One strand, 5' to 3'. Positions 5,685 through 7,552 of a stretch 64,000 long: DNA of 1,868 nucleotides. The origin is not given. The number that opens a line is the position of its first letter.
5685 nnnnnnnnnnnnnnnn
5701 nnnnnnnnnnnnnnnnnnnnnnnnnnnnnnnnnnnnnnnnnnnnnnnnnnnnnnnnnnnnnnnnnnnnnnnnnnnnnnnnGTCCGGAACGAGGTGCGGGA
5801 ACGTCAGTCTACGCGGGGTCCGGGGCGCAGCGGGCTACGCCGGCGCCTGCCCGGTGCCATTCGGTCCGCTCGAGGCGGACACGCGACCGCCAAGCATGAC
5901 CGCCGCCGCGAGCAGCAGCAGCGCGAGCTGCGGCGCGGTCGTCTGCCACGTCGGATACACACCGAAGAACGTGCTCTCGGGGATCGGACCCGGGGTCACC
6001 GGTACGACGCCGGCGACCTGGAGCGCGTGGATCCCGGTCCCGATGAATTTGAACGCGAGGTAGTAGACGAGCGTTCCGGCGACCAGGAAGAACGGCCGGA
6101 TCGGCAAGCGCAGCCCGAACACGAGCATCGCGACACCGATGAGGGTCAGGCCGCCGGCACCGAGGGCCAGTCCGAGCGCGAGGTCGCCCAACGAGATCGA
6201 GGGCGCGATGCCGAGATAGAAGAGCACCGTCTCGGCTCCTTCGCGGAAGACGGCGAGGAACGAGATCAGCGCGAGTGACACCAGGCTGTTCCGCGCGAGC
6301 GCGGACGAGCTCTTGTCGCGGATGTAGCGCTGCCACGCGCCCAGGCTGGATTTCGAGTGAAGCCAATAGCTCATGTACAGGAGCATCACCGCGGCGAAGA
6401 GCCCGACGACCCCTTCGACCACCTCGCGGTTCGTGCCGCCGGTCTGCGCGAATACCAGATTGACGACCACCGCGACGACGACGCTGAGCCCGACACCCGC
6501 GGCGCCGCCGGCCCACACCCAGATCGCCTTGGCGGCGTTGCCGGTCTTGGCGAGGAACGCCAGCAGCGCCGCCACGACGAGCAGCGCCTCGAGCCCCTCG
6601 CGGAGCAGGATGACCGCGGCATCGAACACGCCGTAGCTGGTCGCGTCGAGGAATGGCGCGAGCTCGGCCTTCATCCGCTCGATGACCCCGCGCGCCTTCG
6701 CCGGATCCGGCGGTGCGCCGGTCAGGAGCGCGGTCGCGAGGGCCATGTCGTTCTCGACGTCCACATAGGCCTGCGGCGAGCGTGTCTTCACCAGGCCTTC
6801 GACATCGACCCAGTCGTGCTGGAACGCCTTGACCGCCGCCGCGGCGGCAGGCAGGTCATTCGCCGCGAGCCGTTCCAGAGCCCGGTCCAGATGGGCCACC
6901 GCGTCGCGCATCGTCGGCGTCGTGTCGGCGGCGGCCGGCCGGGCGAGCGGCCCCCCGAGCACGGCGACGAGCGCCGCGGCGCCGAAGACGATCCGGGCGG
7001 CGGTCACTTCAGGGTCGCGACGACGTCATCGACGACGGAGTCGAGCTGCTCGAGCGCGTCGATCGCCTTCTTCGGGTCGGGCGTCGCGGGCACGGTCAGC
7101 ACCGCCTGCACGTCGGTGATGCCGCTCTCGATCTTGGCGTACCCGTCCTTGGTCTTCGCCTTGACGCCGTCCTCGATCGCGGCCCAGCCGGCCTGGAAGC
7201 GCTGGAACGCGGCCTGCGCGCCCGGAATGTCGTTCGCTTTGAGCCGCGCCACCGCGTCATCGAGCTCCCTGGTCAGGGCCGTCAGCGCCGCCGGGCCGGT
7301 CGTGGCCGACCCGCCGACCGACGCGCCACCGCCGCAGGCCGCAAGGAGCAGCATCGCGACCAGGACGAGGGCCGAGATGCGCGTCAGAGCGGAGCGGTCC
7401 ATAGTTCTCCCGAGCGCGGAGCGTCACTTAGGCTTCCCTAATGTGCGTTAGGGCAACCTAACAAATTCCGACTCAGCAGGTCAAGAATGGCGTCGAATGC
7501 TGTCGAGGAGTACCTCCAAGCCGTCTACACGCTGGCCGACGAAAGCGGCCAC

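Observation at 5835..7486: Putative iron-uptake module: FTR1 permease with an extra periplasmic domain and a free-standing paralogous lipoprotein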

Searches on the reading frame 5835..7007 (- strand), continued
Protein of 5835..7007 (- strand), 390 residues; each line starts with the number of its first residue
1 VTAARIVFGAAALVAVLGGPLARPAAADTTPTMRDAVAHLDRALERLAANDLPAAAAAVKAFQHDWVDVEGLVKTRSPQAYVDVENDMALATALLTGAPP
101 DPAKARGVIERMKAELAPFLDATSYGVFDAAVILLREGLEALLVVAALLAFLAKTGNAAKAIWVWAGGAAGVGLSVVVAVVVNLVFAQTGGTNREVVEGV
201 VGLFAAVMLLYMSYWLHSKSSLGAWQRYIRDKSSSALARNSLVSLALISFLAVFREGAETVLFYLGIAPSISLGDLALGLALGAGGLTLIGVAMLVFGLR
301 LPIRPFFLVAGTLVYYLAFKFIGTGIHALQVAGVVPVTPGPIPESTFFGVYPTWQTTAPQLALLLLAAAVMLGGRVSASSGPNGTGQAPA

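Call 64: search_protein_families(library=ncbifam, proteins=[L013:9103-9477:+, L020:9415-9816:+, L050:9405-10145:+, L029:9135-10301:+, L029:7611-9107:+, L073:7371-9056:+, L033:7350-9116:+], max_evalue=0.01)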
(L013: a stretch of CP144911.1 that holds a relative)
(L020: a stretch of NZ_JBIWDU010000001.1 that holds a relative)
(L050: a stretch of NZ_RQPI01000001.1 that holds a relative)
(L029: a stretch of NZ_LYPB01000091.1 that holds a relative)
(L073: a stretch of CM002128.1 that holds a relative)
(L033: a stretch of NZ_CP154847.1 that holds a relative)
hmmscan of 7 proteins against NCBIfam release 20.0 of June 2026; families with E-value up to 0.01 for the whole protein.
L013:9103-9477:+ (124 aa): 3 families
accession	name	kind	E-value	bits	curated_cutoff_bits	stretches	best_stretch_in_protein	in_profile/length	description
NF047847.2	SS_mature_LptM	equivalog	0.0029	17.6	27.7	1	5-25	3-23/31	LPS translocon maturation chaperone LptM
NF045774.1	cytochro_C551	exception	0.0053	16.7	118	1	5-37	2-34/110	cytochrome c551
TIGR03517.2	GldM_gliding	equivalog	0.0062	15.4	180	1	28-87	80-146/524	type IX secretion system motor protein PorM/GldM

L020:9415-9816:+ (133 aa): 5 families
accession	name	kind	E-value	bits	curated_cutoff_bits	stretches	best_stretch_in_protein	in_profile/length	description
NF045774.1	cytochro_C551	exception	4.1e-05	23.5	118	1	4-44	2-44/110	cytochrome c551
NF045961.1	MAG5150_fam_LP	equivalog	0.00016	21.2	80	1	1-97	1-90/331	MAG5150 family histidine triad lipoprotein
NF047408.1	SA0632_fam_LP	equivalog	0.0011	18.5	70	1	4-73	2-63/68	SA0632 family lipoprotein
NF047847.2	SS_mature_LptM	equivalog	0.0028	17.7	27.7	1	1-22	1-21/31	LPS translocon maturation chaperone LptM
NF053772.1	BSAP5b_fam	equivalog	0.0069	15.7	380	1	1-105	1-103/418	BSAP5b family pore-forming toxin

L050:9405-10145:+ (247 aa): 2 families
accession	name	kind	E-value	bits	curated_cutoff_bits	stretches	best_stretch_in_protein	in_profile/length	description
NF033194.1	lipo_EMYY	hypoth_equivalog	0.00011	21.5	100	1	14-240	4-223/292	EMYY motif lipoprotein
NF058647.1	lipo_LytA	equivalog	0.00031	20.9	110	1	8-94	1-84/107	acidic lipoprotein LytA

L029:9135-10301:+ (388 aa): 4 families
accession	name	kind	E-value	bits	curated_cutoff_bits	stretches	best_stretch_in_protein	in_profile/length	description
NF041757.1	EfeO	equivalog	1.8e-68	231.2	270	1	137-385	113-358/359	iron uptake system protein EfeO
NF007697.0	PRK10378.1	subfamily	4.1e-58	197.3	297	1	113-386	105-372/375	iron uptake system protein EfeO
NF047847.2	SS_mature_LptM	equivalog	0.0078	16.3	27.7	0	1-22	1-21/31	LPS translocon maturation chaperone LptM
NF041601.1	PA5502_lipo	equivalog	0.0086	15.7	285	0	2-70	2-64/237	PA5502 family lipoprotein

L029:7611-9107:+ (498 aa): 2 families
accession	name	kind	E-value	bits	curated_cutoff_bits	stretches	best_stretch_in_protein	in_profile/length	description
TIGR00145.1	TIGR00145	subfamily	1.3e-50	172.6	303.8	1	231-443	2-212/282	EfeU/Ftr1 family ferrous iron transporter subunit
NF041756.1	EfeU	equivalog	1.7e-32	113.1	255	1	239-447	3-208/257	iron uptake transporter permease EfeU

L073:7371-9056:+ (561 aa): 3 families
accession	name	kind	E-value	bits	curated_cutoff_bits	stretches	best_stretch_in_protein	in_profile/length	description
TIGR00145.1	TIGR00145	subfamily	1.1e-33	117.1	303.8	1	306-518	2-212/282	EfeU/Ftr1 family ferrous iron transporter subunit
NF041756.1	EfeU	equivalog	3.9e-24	85.7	255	1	312-519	1-205/257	iron uptake transporter permease EfeU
TIGR02168.1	SMC_prok_B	equivalog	0.00053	17.8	567.35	1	86-242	183-337/1181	chromosome segregation protein SMC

L033:7350-9116:+ (588 aa): 2 families
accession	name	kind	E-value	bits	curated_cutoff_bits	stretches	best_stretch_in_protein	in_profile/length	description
TIGR00145.1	TIGR00145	subfamily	3.6e-43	148.2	303.8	1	325-534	3-210/282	EfeU/Ftr1 family ferrous iron transporter subunit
NF041756.1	EfeU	equivalog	8.2e-34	117.4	255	1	331-550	2-218/257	iron uptake transporter permease EfeU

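Call 80: search_protein_families(library=pfam, proteins=[L015:5695-6828:-, L015:9554-10336:-, L016:6654-7595:+, L016:9256-9708:+, L017:5150-7312:+, L017:9219-9791:+, L043:6572-7276:-, L043:9395-10492:-, L012:95-1453:-, L012:1599-2606:-], max_evalue=0.001)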
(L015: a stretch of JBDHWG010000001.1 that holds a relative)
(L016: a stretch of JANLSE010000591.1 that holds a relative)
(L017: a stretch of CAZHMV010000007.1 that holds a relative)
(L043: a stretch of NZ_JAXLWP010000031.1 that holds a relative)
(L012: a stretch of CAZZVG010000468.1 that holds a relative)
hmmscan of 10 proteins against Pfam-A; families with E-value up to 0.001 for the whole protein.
L015:5695-6828:- (377 aa): 0 families

L015:9554-10336:- (260 aa): 1 family
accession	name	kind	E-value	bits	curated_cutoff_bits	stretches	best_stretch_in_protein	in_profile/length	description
PF02146.23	SIR2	-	1.9e-50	171.8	24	1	35-206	1-180/180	Sir2 family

L016:6654-7595:+ (313 aa): 1 family
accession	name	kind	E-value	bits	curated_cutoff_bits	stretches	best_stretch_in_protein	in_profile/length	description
PF07653.23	SH3_2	-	0.00064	19.8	21.8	0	265-312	12-55/55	Variant SH3 domain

L016:9256-9708:+ (150 aa): 0 families

L017:5150-7312:+ (720 aa): 1 family
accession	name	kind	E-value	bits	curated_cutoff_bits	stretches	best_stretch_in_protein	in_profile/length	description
PF07494.17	Reg_prop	-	3.1e-40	131.4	20.4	1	328-351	1-24/24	Two component regulator propeller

L017:9219-9791:+ (190 aa): 1 family
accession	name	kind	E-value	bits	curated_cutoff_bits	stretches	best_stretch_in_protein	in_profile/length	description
PF05685.18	Uma2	-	4.2e-38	131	27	1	20-186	2-172/172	Putative restriction endonuclease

L043:6572-7276:- (234 aa): 7 families
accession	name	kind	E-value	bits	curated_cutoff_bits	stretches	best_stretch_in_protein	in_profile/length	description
PF02742.21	Fe_dep_repr_C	-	3e-28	98.1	27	1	80-148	1-69/70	Iron dependent repressor, metal binding and dimerisation domain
PF01325.25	Fe_dep_repress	-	4e-12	46.6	26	1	20-69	3-52/60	Iron dependent repressor, N-terminal DNA binding domain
PF04023.20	FeoA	-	1.3e-09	38.4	23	1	158-230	1-71/74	FeoA domain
PF01047.28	MarR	-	8.4e-06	26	24.6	1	43-71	21-49/59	MarR family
PF12802.13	MarR_2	-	1.2e-05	25.8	27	1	27-69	8-50/61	MarR family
PF13545.12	HTH_Crp_2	-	2e-05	24.9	27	1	44-81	27-63/70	Crp-like helix-turn-helix domain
PF13412.12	HTH_24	-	0.00062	19.7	21.9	0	36-69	14-47/48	Winged helix-turn-helix DNA-binding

L043:9395-10492:- (365 aa): 6 families
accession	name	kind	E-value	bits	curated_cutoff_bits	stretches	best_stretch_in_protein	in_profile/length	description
PF00561.26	Abhydrolase_1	-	1.1e-33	117.4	25.8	2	112-209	2-102/245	alpha/beta hydrolase fold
PF12697.13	Abhydrolase_6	-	1.1e-24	88.8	26.3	1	113-343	1-217/217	Alpha/beta hydrolase family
PF12146.15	Hydrolase_4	-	3.8e-18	66.1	27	1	113-331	7-233/239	Serine aminopeptidase, S33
PF03096.20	Ndr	-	9.4e-12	44.7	23.3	1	153-350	76-278/283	Ndr family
PF08386.16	Abhydrolase_4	-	1.1e-05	25.9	21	1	284-345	27-88/103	TAP-like protein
PF00975.26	Thioesterase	-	7.7e-05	23.4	26.4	1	140-345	31-223/226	Thioesterase domain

L012:95-1453:- (452 aa): 0 families

L012:1599-2606:- (335 aa): 2 families
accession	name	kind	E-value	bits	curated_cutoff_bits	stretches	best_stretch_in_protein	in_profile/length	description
PF07731.20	Cu-oxidase_2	-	3.9e-25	88.7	20.4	2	225-332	23-134/137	Multicopper oxidase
PF07732.21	Cu-oxidase_3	-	1.5e-22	80.3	21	1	95-202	5-118/119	Multicopper oxidase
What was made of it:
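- One cyanobacterial locus keeps a multicopper oxidase (call 80).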

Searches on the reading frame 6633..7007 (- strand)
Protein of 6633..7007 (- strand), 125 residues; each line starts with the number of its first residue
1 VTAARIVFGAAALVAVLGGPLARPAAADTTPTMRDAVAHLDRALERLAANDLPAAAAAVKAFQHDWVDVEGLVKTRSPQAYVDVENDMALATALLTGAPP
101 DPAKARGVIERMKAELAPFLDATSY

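Call 11: find_homologous_proteins(query=window:6633-7007:-, max_evalue=0.01)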
Query window:6633-7007:-: 378 candidates shared short words with the query, none scored E <= 0.01.
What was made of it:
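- Tried and rejected: Ala-rich words probably swamped the index (call 11).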

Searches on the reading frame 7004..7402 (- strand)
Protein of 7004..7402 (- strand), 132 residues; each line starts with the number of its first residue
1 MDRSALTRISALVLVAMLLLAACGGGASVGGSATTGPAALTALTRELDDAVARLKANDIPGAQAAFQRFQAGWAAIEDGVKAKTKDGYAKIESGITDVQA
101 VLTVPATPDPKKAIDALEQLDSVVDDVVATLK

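Call 3: search_protein_families(library=pfam, proteins=[window:7004-7402:-], max_evalue=1)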
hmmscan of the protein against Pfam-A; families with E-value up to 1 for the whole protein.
window:7004-7402:- (132 aa): 2 families
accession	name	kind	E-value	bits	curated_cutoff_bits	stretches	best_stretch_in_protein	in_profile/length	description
PF24381.1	DUF7537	-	0.0084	16.1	31.7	1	8-36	1-30/258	Family of unknown function (DUF7537)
PF10774.15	DUF4226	-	0.073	13.8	23.5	1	32-70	39-78/115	Domain of unknown function (DUF4226)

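Call 4: search_protein_families(library=ncbifam, proteins=[window:7004-7402:-], max_evalue=1)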
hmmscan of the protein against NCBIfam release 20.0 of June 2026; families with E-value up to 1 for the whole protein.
window:7004-7402:- (132 aa): 7 families
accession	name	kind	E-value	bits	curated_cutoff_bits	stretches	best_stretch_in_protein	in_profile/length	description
NF058595.1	invert_tail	domain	0.0064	16.8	37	1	8-37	57-86/113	lipo-invert putative C-terminal anchoring domain-containing protein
TIGR03042.1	PS_II_psbQ_bact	equivalog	0.012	15.4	106.9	1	9-49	4-44/142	photosystem II protein PsbQ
TIGR03302.1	OM_YfiO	subfamily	0.02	14.4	81.4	1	45-125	72-143/239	outer membrane protein assembly factor BamD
NF047847.2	SS_mature_LptM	equivalog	0.045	13.9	27.7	1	7-24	5-21/31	LPS translocon maturation chaperone LptM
NF058647.1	lipo_LytA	equivalog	0.16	12.2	110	1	9-26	4-21/107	acidic lipoprotein LytA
NF047408.1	SA0632_fam_LP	equivalog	0.42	10.3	70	0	8-24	3-19/68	SA0632 family lipoprotein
NF053526.1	Myco_lipo_LppK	equivalog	0.78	9.7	125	0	1-39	1-39/167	lipoprotein LppK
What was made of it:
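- Tried and rejected: The PsbQ relation: the NCBIfam hit covers only the signal peptide (call 4).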

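Call 7: search_solved_structures(query=window:7004-7402:-, max_evalue=10, show_alignments=2)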
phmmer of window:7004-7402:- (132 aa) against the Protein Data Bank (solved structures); distinct sequences matched with E-value up to 10: 1.
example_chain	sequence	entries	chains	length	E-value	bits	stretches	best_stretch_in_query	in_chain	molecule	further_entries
8txr_i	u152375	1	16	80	0.029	18.2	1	36-109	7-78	Exodeoxyribonuclease 7 small subunit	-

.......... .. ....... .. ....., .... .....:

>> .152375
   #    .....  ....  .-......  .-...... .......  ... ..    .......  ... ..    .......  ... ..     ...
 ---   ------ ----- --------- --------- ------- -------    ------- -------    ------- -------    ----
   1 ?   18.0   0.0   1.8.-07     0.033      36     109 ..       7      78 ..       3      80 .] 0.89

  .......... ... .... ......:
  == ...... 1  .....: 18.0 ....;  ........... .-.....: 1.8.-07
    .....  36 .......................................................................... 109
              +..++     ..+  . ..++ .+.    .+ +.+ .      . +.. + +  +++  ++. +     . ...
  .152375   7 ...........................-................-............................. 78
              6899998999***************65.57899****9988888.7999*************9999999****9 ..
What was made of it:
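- Tried and rejected: The lipoprotein alone against PDB gave only a chance hit to XseB (call 7).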

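Call 10: find_homologous_proteins(query=window:7004-7402:-, max_evalue=0.001)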
Query window:7004-7402:- (132 aa): 9 proteins with E <= 0.001 among 200 candidates.
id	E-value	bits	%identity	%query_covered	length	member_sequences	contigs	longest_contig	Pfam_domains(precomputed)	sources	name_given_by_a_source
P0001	4.2e-74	264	100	100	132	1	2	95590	-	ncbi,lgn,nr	ncbi:MAG TPA: hypothetical protein VGT60_08180 [Candidatus Limnocylindria bacterium]|nr:hypothetical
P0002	2.8e-52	194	74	100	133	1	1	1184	-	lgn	-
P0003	2.2e-50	188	81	75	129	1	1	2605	-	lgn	-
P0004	3.2e-48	181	72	100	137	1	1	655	-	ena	-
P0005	3.9e-48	181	73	100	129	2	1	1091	-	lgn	-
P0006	1.8e-47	179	69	100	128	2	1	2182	-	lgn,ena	-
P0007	7.1e-46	173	71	74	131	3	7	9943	-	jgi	jgi:hypothetical protein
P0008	7.6e-45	170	66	100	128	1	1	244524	-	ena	-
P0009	2.6e-43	165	67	100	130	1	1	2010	-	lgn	-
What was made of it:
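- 7004..7402 (-): Gene for the 132-aa lipoprotein: signal peptide, lipobox and one four-helix bundle of the distal type. Orthologues with 65-80% identity (call 10).
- Checked: The contig is a Candidatus Limnocylindria (Chloroflexota) MAG (call 10).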

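Call 17: find_encoding_contigs(protein=P0008, flank=6000, max_places=3)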
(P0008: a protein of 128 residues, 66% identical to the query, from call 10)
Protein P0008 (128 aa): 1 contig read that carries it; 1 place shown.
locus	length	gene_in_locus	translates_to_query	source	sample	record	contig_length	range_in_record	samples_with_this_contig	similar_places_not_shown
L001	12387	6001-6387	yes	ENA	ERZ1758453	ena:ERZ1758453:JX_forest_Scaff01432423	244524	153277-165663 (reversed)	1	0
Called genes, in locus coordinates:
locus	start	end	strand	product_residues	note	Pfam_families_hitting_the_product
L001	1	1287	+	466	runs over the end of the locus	PF02874:ATP-synt_ab_N, PF00006:ATP-synt_ab, PF22919:ATP-synt_VA_C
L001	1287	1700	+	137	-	PF02823:ATP-synt_DE_N, PF00401:ATP-synt_DE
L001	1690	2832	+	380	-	PF02239:Cytochrom_D1 (faint), PF10282:Lactonase (faint), PF21783:YNCE, PF25174:Beta-prop_THOC3 (faint)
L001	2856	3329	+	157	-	PF00293:NUDIX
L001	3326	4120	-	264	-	-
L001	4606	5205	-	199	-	PF12867:DinB_2 (weak)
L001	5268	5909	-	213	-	PF01325:Fe_dep_repress, PF12802:MarR_2 (weak), PF01047:MarR (faint), PF02742:Fe_dep_repr_C, PF04023:FeoA (weak)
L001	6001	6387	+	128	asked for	-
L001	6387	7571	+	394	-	PF03239:FTR1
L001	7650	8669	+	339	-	PF00022:Actin (faint), PF06723:MreB_Mbl, PF00012:HSP70 (weak), PF14450:FtsA (weak)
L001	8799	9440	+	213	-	PF03808:Glyco_tran_WecG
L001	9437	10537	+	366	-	PF13439:Glyco_transf_4, PF20706:GT4-conflict (weak), PF00534:Glycos_transf_1, PF13692:Glyco_trans_1_4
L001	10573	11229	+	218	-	PF02811:PHP (weak), PF13263:PHP_C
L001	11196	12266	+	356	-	PF03706:LPG_synthase_TM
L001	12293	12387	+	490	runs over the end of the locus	-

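Call 18: find_encoding_contigs(protein=P0007, flank=6000, max_places=4)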
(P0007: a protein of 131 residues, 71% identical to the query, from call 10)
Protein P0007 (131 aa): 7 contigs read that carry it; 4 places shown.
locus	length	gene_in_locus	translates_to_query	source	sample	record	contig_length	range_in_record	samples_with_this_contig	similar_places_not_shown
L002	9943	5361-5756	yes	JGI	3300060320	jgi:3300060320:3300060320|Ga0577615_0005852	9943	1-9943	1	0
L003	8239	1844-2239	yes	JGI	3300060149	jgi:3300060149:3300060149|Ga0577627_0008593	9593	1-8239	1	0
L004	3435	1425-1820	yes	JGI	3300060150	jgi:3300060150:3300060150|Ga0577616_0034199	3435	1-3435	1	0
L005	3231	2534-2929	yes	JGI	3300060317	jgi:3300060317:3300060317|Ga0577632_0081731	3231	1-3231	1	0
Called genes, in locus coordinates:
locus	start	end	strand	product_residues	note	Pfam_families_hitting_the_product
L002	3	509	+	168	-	PF00006:ATP-synt_ab, PF22919:ATP-synt_VA_C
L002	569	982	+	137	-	PF02823:ATP-synt_DE_N, PF00401:ATP-synt_DE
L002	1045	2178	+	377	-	PF22494:choice_anch_I (faint), PF02239:Cytochrom_D1 (faint), PF21783:YNCE, PF25174:Beta-prop_THOC3 (faint), PF10282:Lactonase (faint), PF23414:Beta-prop_EML_2 (weak)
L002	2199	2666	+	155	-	PF00293:NUDIX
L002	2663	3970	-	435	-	-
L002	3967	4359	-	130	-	PF12867:DinB_2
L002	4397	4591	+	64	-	-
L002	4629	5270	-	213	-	PF01325:Fe_dep_repress, PF02742:Fe_dep_repr_C, PF04023:FeoA (weak)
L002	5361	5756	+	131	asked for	-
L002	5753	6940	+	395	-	PF03239:FTR1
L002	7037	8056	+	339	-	PF00022:Actin (faint), PF06723:MreB_Mbl, PF00012:HSP70 (weak), PF14450:FtsA (weak)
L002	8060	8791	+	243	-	PF03808:Glyco_tran_WecG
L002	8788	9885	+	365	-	PF20706:GT4-conflict (faint), PF00534:Glycos_transf_1, PF13692:Glyco_trans_1_4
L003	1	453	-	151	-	?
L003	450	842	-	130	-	PF12867:DinB_2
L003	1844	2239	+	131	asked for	-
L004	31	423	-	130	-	PF12867:DinB_2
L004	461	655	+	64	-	-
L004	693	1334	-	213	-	PF01325:Fe_dep_repress, PF02742:Fe_dep_repr_C, PF04023:FeoA (weak)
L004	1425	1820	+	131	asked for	-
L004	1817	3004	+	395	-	PF03239:FTR1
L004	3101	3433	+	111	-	?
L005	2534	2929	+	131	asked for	-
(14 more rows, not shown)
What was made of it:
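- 7004..7007 (-): GTGA start/stop overlap that couples the two genes. Overlap is conserved in L001-L004 (calls 17, 18).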

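Call 22: predict_structure(alignment_id=A1)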
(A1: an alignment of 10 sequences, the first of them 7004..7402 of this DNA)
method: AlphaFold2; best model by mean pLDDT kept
length: 132 residues; sequences in the alignment: 10
mean_pLDDT: 82.3   pTM: 0.70
mean pLDDT of the five models: 82.3, 81.1, 78.3, 78.3, 77.6
residues with pLDDT >= 90: 89; 70-90: 8; 50-70: 7; < 50: 28
segments of 3 or more residues with pLDDT < 50: 1-3, 5-8, 14-32
pLDDT, mean of each block of 10 residues (from residue 1): 47 47 40 70 97 97 98 95 95 98 93 98 95 82
secondary structure, 60 per line:
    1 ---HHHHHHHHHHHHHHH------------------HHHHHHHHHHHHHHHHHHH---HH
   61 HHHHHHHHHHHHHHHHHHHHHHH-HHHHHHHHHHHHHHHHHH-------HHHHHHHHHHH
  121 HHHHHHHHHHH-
elements in order: H4-18 H37-55 H59-83 H85-102 H110-131
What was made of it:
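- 7004..7402 (-): AF2 model (call 22).
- On EfeO / imelysin (Pfam Peptidase_M75, PF09375): A single 95-aa bundle (call 22).
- Checked: Fold: AlphaFold2 gives four helices (37-55, 59-83, 85-102, 110-131) with pLDDT above 90 (call 22).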
